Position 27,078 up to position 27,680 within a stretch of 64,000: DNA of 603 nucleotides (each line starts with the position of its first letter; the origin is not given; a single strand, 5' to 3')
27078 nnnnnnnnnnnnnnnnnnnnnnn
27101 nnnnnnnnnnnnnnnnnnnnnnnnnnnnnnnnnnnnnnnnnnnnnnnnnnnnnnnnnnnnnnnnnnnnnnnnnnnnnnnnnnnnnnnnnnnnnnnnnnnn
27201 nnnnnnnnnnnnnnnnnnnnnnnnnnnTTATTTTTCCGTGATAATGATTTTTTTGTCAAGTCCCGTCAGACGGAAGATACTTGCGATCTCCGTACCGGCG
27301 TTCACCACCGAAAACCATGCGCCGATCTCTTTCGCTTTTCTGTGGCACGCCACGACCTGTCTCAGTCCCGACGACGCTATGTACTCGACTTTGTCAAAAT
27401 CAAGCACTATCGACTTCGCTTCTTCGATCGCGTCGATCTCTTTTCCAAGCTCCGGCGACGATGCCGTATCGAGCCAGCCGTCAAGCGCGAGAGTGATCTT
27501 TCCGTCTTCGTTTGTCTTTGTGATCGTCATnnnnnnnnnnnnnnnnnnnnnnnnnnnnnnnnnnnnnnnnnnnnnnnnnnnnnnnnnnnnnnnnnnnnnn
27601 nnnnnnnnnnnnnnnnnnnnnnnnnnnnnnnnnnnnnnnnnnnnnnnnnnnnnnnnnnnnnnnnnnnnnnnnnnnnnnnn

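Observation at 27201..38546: An NRPS translationally coupled to a sigma-less partner-switching module (sensor-HAMP-PP2C-RsbW-like kinase fusion plus STAS)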

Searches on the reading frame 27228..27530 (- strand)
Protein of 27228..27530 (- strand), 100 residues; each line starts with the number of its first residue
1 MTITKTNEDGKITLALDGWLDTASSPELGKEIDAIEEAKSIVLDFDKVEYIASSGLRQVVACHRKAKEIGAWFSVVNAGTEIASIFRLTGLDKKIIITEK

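Call 7: search_protein_families(library=pfam, proteins=[window:27228-27530:-], max_evalue=0.01)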
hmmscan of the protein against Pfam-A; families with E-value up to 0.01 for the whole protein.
window:27228-27530:- (100 aa): 2 families
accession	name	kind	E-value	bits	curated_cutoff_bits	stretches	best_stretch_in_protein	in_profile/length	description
PF01740.26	STAS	-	1.6e-13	50.8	22.6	1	7-97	6-99/106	STAS domain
PF13466.11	STAS_2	-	4.9e-11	43.1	29.2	1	14-92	1-80/80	STAS domain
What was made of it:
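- On RsbU/RsbV/RsbW-type partner-switching module: Pfam STAS, E 2e-13 (call 7).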

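Call 72: search_protein_families(library=ncbifam, proteins=[window:27228-27530:-], max_evalue=0.001)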
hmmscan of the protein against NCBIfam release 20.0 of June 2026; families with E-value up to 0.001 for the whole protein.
window:27228-27530:- (100 aa): 2 families
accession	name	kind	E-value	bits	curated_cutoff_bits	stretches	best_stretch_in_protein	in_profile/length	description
TIGR00377.1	ant_ant_sig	superfamily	1.3e-13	50.7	53.45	1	1-98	3-103/108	anti-sigma factor antagonist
TIGR02886.1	spore_II_AA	equivalog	1.9e-09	37.5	114.75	1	8-97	6-98/106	anti-sigma F factor antagonist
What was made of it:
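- On Reductase-terminated short NRPS (AusA-like peptide-aldehyde synthetases): An extra A-T-C loading module is present (calls 7, 72).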
